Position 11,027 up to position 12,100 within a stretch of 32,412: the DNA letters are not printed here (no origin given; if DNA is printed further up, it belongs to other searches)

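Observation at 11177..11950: CopA carries an extra ninth TM helix and a duplicated extracytoplasmic domain that resembles the MacB/LolCE/FtsX periplasmic domain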

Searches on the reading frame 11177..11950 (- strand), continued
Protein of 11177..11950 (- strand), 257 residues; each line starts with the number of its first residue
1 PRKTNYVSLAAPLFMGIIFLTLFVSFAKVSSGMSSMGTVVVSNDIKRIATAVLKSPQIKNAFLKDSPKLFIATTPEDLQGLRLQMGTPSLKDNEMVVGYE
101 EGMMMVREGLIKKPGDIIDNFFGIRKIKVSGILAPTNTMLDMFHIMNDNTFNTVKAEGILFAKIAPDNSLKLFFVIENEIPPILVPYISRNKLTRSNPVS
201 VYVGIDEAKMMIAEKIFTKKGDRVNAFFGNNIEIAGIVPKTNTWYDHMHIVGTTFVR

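Call 29: predict_structure(alignment_id=A2)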
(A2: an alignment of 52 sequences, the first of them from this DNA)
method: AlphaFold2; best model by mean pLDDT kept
length: 256 residues; sequences in the alignment: 52
mean_pLDDT: 92.5   pTM: 0.80
mean pLDDT of the five models: 92.5, 91.7, 91.4, 91.0, 90.6
residues with pLDDT >= 90: 204; 70-90: 42; 50-70: 9; < 50: 1
segments of 3 or more residues with pLDDT < 50: none
pLDDT, mean of each block of 10 residues (from residue 1): 82 97 84 64 90 87 92 94 97 98 97 98 98 95 97 92 88 93 94 92 97 97 97 98 95 93
secondary structure, 60 per line:
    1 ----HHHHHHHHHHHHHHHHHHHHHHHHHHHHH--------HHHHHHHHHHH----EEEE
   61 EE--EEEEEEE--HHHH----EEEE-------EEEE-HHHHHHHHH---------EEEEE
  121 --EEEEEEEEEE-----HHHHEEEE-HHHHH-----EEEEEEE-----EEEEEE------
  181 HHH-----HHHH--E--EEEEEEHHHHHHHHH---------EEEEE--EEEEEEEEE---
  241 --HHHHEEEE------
elements in order: H5-33 H42-52 E57-62 E65-71 H74-77 E82-85 E93-96 H98-106 E116-120 E123-132 H138-141 E142-145 H147-151 E157-163 E169-174 H189-192 E198-203 H204-212 E222-226 E229-237 H243-246 E247-250
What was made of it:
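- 11870..11935 (-): Extra (ninth) transmembrane helix, residues 753-774, preceded by the cytoplasmic R-K-rich junction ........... AF2 helix at tail residues 5-33 (call 29).
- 11786..11869 (-): End of the stalk, a low-confidence (flexible) linker and a short helix, residues 775-802. AF2 pLDDT block 31-40 is 64, against more than 90 elsewhere; helix at tail 42-52 (call 29).
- On MacB_PCD / type VII ABC periplasmic domain (PF12704): There is only one TM helix and a low-pLDDT linker (call 29).
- AF2 of the tail gives pLDDT 92.5 and pTM 0.80, with a helix, a low-confidence linker, and two repeated beta-hairpin + beta-alpha-beta-beta-alpha-beta modules (call 29). A low-confidence linker separates TM9 from the domain (call 29).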

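Call 31: fold_search(model_id=the predicted structure, library=pdb)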
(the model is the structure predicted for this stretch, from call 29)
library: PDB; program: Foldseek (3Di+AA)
matches with E <= 10: 235; with E <= 0.001: 0
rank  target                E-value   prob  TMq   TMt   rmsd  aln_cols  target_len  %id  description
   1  9xro_E                1.3e-02  0.91  0.24  0.17  10.4       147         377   14  LolCDE in complex with SMT-738_3 (released 2026-03-18)
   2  5udf_A                1.7e-02  0.96  0.26  0.31  11.2       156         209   12  Structure of the N-terminal domain of lipoprotein-releasing system transmembrane protein LolE from Acinetobacter bauma (released 2017-01-18)
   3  6f49_A                2.3e-02  0.82  0.27  0.32  10.5       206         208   11  Periplasmic domain of LolC lacking the Hook. (released 2018-07-25)
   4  7mdx_A                2.5e-02  0.92  0.27  0.19  12.5       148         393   11  LolCDE nucleotide-free (released 2021-08-11)
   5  5udf_C                3.1e-02  0.84  0.26  0.32  11.4       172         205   12  Structure of the N-terminal domain of lipoprotein-releasing system transmembrane protein LolE from Acinetobacter bauma (released 2017-01-18)
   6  9rld_C                3.3e-02  0.90  0.27  0.18  12.2       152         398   10  LolCDE complex with Lpp lipoprotein (released 2026-01-21)
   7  6f49_C                3.5e-02  0.80  0.27  0.32  10.6       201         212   10  Periplasmic domain of LolC lacking the Hook. (released 2018-07-25)
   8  5naa_B                3.5e-02  0.63  0.24  0.28  13.9       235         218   11  Lipoprotein-releasing system transmembrane protein LolC (released 2017-11-15)
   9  5naa_A                4.2e-02  0.57  0.24  0.27  13.5       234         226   10  Lipoprotein-releasing system transmembrane protein LolC (released 2017-11-15)
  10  9ge7_A                4.7e-02  0.90  0.27  0.10   9.2       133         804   19  Structure of E. coli YbbAP with bound ATP analogue (released 2025-05-28)
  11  9rli_E                4.7e-02  0.82  0.24  0.16  11.8       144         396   14  LolCDEdelta(235-252) complex with Pal lipoprotein (released 2026-01-21)
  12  7ark_E                4.9e-02  0.47  0.25  0.17  13.9       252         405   13  LolCDE in complex with AMP-PNP in the closed NBD state (released 2021-04-07)
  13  9xro_C                5.2e-02  0.54  0.26  0.19  16.3       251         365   10  LolCDE in complex with SMT-738_3 (released 2026-03-18)
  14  6f49_B                5.6e-02  0.98  0.26  0.31   5.6       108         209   17  Periplasmic domain of LolC lacking the Hook. (released 2018-07-25)
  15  6f3z_C                5.6e-02  0.51  0.26  0.29  14.0       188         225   11  Complex of E. coli LolA and periplasmic domain of LolC (released 2018-07-25)
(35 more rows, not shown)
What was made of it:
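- Foldseek against PDB: for the whole tail the top 21 hits are all LolC/LolE/MacB/YbbP periplasmic domains (call 31).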

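Call 42: search_protein_families(library=pfam, proteins=[P0066, P0072, P0087, P0105, P0115, P0124, P0130, P0160, P0172, P0113], max_evalue=0.001)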
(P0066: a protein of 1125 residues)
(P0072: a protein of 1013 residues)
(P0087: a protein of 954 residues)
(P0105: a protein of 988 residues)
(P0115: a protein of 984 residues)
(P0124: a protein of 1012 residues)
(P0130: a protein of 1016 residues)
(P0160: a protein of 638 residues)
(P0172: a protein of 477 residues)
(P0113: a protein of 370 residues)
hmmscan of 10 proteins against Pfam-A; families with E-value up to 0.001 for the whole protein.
P0066 (1125 aa): 3 families
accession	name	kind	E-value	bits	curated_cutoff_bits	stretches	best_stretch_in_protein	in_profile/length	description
PF00122.25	E1-E2_ATPase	-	4.7e-39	134.2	28.1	1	344-523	2-180/181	E1-E2 ATPase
PF00702.32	Hydrolase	-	2.5e-21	77.4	26.4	1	541-756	2-191/191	haloacid dehalogenase-like hydrolase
PF00403.32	HMA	-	2e-19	70.2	24.8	1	116-177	1-62/62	Heavy-metal-associated domain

P0072 (1013 aa): 4 families
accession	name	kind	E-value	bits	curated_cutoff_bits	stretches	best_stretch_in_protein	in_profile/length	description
PF00122.25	E1-E2_ATPase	-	2.2e-55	187.4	28.1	1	237-417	2-180/181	E1-E2 ATPase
PF00702.32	Hydrolase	-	3.1e-29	103.2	26.4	1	434-649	1-189/191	haloacid dehalogenase-like hydrolase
PF00403.32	HMA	-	2.1e-12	47.7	24.8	1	6-69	1-62/62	Heavy-metal-associated domain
PF08282.18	Hydrolase_3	-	3.9e-08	33.8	20.9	1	626-673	198-245/255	haloacid dehalogenase-like hydrolase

P0087 (954 aa): 4 families
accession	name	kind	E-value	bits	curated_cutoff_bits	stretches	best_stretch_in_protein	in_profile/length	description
PF00122.25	E1-E2_ATPase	-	9.3e-56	188.6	28.1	1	233-412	2-180/181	E1-E2 ATPase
PF00702.32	Hydrolase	-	2.5e-28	100.2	26.4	1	429-627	1-191/191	haloacid dehalogenase-like hydrolase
PF00403.32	HMA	-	7.2e-15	55.6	24.8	1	5-65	2-62/62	Heavy-metal-associated domain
PF08282.18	Hydrolase_3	-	0.00043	20.5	20.9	0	598-659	194-255/255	haloacid dehalogenase-like hydrolase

P0105 (988 aa): 4 families
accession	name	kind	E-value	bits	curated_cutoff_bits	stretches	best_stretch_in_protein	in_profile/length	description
PF00122.25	E1-E2_ATPase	-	9.7e-45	152.7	28.1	1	217-396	2-180/181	E1-E2 ATPase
PF00702.32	Hydrolase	-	3.9e-15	57.2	26.4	1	413-632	1-191/191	haloacid dehalogenase-like hydrolase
PF00403.32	HMA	-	6.6e-09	36.5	24.8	1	1-56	7-62/62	Heavy-metal-associated domain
PF08282.18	Hydrolase_3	-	0.0006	20.1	20.9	0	612-663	203-254/255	haloacid dehalogenase-like hydrolase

P0115 (984 aa): 3 families
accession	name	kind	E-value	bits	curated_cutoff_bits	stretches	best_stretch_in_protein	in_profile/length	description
PF00122.25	E1-E2_ATPase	-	8e-34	117.2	28.1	1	229-399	4-173/181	E1-E2 ATPase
PF00702.32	Hydrolase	-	1.7e-16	61.6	26.4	1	424-631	2-187/191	haloacid dehalogenase-like hydrolase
PF00403.32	HMA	-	8.4e-06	26.5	24.8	1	8-65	4-61/62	Heavy-metal-associated domain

P0124 (1012 aa): 5 families
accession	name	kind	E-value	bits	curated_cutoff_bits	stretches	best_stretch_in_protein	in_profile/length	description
PF00122.25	E1-E2_ATPase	-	1e-56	191.8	28.1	1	234-410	3-179/181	E1-E2 ATPase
PF00702.32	Hydrolase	-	4.9e-37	128.6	26.4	1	428-644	1-190/191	haloacid dehalogenase-like hydrolase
PF00403.32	HMA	-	2.6e-15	57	24.8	1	5-64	2-62/62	Heavy-metal-associated domain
PF08282.18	Hydrolase_3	-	1.7e-07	31.7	20.9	1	618-677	192-255/255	haloacid dehalogenase-like hydrolase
PF12710.13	HAD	-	0.0003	21.7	27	0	564-641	86-188/189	haloacid dehalogenase-like hydrolase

P0130 (1016 aa): 5 families
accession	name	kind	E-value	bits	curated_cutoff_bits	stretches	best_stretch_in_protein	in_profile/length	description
PF00122.25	E1-E2_ATPase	-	4.8e-56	189.6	28.1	1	237-417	2-180/181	E1-E2 ATPase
PF00702.32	Hydrolase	-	2.7e-34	119.7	26.4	1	435-647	2-191/191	haloacid dehalogenase-like hydrolase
PF00403.32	HMA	-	2.7e-13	50.5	24.8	1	12-71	1-61/62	Heavy-metal-associated domain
PF08282.18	Hydrolase_3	-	4.2e-07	30.4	20.9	1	622-670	198-246/255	haloacid dehalogenase-like hydrolase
PF12710.13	HAD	-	1.5e-06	29.2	27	1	565-643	85-188/189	haloacid dehalogenase-like hydrolase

P0160 (638 aa): 0 families

P0172 (477 aa): 2 families
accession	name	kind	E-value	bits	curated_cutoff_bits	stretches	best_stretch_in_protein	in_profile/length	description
PF00702.32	Hydrolase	-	2.2e-30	106.9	26.4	1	23-212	27-191/191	haloacid dehalogenase-like hydrolase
PF08282.18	Hydrolase_3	-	3.2e-06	27.5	20.9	1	186-237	197-248/255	haloacid dehalogenase-like hydrolase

P0113 (370 aa): 0 families
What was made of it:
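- Seven full-length fused proteins of 954-1125 aa carry HMA, E1-E2 and Hydrolase (call 42).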

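Call 54: find_encoding_contigs(protein=P0034, flank=6000, max_places=1)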
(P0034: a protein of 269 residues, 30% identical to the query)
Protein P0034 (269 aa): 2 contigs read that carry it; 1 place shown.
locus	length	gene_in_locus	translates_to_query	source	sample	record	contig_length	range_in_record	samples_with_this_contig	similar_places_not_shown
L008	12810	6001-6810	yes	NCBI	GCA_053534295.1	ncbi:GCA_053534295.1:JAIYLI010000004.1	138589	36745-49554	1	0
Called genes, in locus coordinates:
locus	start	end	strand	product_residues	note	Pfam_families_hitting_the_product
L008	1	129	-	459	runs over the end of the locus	PF26589:DUF8186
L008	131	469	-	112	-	PF04956:TrbC, PF18895:T4SS_pilin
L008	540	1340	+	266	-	PF05063:MT-A70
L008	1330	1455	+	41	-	-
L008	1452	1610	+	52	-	-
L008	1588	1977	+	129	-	-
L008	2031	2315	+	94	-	PF01022:HTH_5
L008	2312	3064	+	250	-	PF01135:PCMT, PF05175:MTS, PF13489:Methyltransf_23, PF01209:Ubie_methyltran, PF06325:PrmA, PF08241:Methyltransf_11, PF08242:Methyltransf_12, PF13649:Methyltransf_25, +5 more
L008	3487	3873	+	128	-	PF01022:HTH_5, PF01978:TrmB (weak)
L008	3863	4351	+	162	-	PF01978:TrmB (weak), PF24034:DUF7343, PF12802:MarR_2 (weak), PF01047:MarR (weak)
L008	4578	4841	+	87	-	PF18926:DUF5676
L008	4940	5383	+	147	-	PF13798:PCYCGC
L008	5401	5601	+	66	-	PF00403:HMA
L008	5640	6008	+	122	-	PF01022:HTH_5 (weak)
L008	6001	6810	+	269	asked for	-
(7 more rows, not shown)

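Call 55: find_encoding_contigs(protein=P0043, flank=6000, max_places=1)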
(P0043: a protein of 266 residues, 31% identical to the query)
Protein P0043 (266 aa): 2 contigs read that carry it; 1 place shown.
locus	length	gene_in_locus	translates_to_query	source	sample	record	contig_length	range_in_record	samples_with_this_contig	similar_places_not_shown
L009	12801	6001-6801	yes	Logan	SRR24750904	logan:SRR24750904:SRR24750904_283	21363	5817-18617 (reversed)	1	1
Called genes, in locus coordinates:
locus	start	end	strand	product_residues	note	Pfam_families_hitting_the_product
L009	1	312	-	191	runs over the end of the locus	PF00210:Ferritin (faint), PF02915:Rubrerythrin, PF21349:RUBY_RBDX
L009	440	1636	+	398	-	PF04055:Radical_SAM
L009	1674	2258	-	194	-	-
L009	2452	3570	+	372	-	PF00070:Pyr_redox (faint), PF07992:Pyr_redox_2, PF13738:Pyr_redox_3 (weak)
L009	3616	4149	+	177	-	PF24034:DUF7343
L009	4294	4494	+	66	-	PF00403:HMA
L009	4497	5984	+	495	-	PF00403:HMA, PF02683:DsbD_TM, PF13386:DsbD_2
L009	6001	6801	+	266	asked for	-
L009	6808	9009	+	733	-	PF00403:HMA, PF00122:E1-E2_ATPase, PF00702:Hydrolase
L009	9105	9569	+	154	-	PF13473:Cupredoxin_1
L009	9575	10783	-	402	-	PF00989:PAS (faint), PF08448:PAS_4, PF13426:PAS_9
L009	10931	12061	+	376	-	PF00561:Abhydrolase_1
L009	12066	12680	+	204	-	PF13489:Methyltransf_23, PF07021:MetW, PF13847:Methyltransf_31, PF08241:Methyltransf_11, PF08242:Methyltransf_12 (weak), PF13649:Methyltransf_25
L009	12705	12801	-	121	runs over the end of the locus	-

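Call 56: find_encoding_contigs(protein=P0036, flank=6000, max_places=1)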
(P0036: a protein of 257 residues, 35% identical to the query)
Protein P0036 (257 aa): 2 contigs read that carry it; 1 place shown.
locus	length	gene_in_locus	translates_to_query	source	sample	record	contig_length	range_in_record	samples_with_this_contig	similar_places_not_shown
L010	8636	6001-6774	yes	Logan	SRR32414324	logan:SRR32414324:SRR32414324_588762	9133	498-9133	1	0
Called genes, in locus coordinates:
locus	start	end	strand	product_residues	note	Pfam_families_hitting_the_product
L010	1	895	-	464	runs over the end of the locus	?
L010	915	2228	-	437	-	PF18195:GatD_N (weak), PF00710:Asparaginase, PF17763:Asparaginase_C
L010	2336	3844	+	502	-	PF00587:tRNA-synt_2b, PF03129:HGTP_anticodon, PF09180:ProRS-C_1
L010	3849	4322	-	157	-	-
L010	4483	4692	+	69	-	PF00403:HMA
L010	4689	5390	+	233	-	-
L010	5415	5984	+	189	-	PF13473:Cupredoxin_1 (weak)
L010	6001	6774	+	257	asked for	-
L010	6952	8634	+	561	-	?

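Call 59: search_protein_families(library=ncbifam, proteins=[window:11177-11950:-, P0023, P0031, P0033, P0049], max_evalue=0.1)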
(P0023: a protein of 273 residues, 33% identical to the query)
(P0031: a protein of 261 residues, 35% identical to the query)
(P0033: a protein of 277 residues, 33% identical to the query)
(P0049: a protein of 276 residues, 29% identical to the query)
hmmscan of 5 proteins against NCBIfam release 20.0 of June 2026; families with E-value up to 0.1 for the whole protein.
window:11177-11950:- (257 aa): 0 families

P0023 (273 aa): 2 families
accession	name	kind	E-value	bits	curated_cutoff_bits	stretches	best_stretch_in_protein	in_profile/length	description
NF004285.1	PRK05696.1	equivalog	0.053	13.3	179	1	11-62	22-74/171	flagellar basal body-associated protein FliL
NF049930.1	TransRegMlc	equivalog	0.059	12.6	530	1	112-155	131-174/405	sugar metabolism global transcriptional regulator Mlc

P0031 (261 aa): 0 families

P0033 (277 aa): 0 families

P0049 (276 aa): 1 family
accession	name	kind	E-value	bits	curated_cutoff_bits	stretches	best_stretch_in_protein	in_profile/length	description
NF058583.1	LAXTG_small_WW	exception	0.0054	16.4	65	1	12-31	27-46/54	LAXTG motif-containing small protein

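Call 60: find_related_loci(query=A1, collection=genome_contigs, flank=4000)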
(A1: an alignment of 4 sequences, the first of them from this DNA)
Query A1 (230 aa) in genome_contigs; peptide patterns used: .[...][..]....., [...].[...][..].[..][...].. (x = any residue, [..] = any of these).
127 stretches matched a pattern; 40 encode a relative of the query (tblastn E <= 1e-3); 40 distinct loci.
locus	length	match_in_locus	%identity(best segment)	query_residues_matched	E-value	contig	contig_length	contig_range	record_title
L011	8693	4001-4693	46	5-228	1e-55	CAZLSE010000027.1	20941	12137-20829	MAG TPA_asm: uncultured Gammaproteobacteria bacterium isolate binchicken_co37_70 genome assembly, contig: NODE_1162_leng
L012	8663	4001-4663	42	14-229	5e-54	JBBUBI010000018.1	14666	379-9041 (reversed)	MAG: Patescibacteria group bacterium isolate H52-bin033_1 H52_bin033_1_000000000018, whole genome shotgun sequence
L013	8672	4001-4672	44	14-229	2e-52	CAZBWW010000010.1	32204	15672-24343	MAG TPA_asm: uncultured Candidatus Saccharibacteria bacterium isolate SRP329715_co1_384 genome assembly, contig: NODE_19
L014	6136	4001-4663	42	14-229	1e-51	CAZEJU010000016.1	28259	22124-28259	MAG TPA_asm: uncultured Gammaproteobacteria bacterium isolate binchicken_co105_439 genome assembly, contig: NODE_2072_le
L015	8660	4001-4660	44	14-229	2e-50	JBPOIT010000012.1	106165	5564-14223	MAG: Candidatus Levyibacteriota bacterium isolate MAG_784 c_000000578645, whole genome shotgun sequence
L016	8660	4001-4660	43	14-229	3e-50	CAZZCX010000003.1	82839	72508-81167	MAG TPA_asm: uncultured Gammaproteobacteria bacterium isolate SRP173033_co1_414 genome assembly, contig: NODE_377_length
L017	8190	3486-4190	40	1-228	7e-50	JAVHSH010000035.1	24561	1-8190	MAG: Patescibacteria group bacterium isolate WB02no17_40_17 NODE_981_length_24561_cov_10.866931, whole genome shotgun se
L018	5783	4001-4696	39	7-228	6e-45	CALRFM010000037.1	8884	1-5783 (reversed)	MAG: Patescibacteria group bacterium isolate TH-Jun18-152 genome assembly, contig: TH-Jun18-C18052, whole genome shotgun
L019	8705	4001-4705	38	1-228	3e-44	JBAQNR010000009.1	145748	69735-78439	MAG: Microgenomates group bacterium isolate MFD12002_ilm_asm_bin47 k127_50544, whole genome shotgun sequence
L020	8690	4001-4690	39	1-228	2e-44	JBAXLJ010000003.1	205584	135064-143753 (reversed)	MAG: Candidatus Falkowbacteria bacterium isolate ELA424 MAG424_3, whole genome shotgun sequence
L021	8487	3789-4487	40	1-228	6e-44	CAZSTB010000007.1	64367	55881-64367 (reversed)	MAG TPA_asm: uncultured Bdellovibrionales bacterium isolate SRP011637_co1_57 genome assembly, contig: NODE_61_length_643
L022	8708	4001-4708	42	1-228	1e-58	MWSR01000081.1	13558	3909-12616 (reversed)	MAG: Microgenomates bacterium UTCPR1 contig_5976, whole genome shotgun sequence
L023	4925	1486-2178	39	1-228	4e-42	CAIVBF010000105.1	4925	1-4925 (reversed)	uncultured bacterium isolate MJ-2014-D6_bin-244 genome assembly, contig: bin-244:105/170, whole genome shotgun sequence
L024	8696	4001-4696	39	1-229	8e-41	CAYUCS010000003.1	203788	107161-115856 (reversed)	MAG TPA_asm: uncultured Gammaproteobacteria bacterium isolate binchicken_co269_189 genome assembly, contig: NODE_54_leng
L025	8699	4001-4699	39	1-228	5e-40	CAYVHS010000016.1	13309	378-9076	MAG TPA_asm: uncultured Bdellovibrionales bacterium isolate SRP278252_co2_49 genome assembly, contig: NODE_9767_length_1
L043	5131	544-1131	37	39-229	4e-29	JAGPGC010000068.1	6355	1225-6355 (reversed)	MAG: Candidatus Atribacteria bacterium isolate Gw_SlDig_bin_239 Gw_SlDig_26634_length_6355_cov_6.291908, whole genome sh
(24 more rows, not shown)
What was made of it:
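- Tried and rejected: It was repeated with the 4-sequence alignment (call 60).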
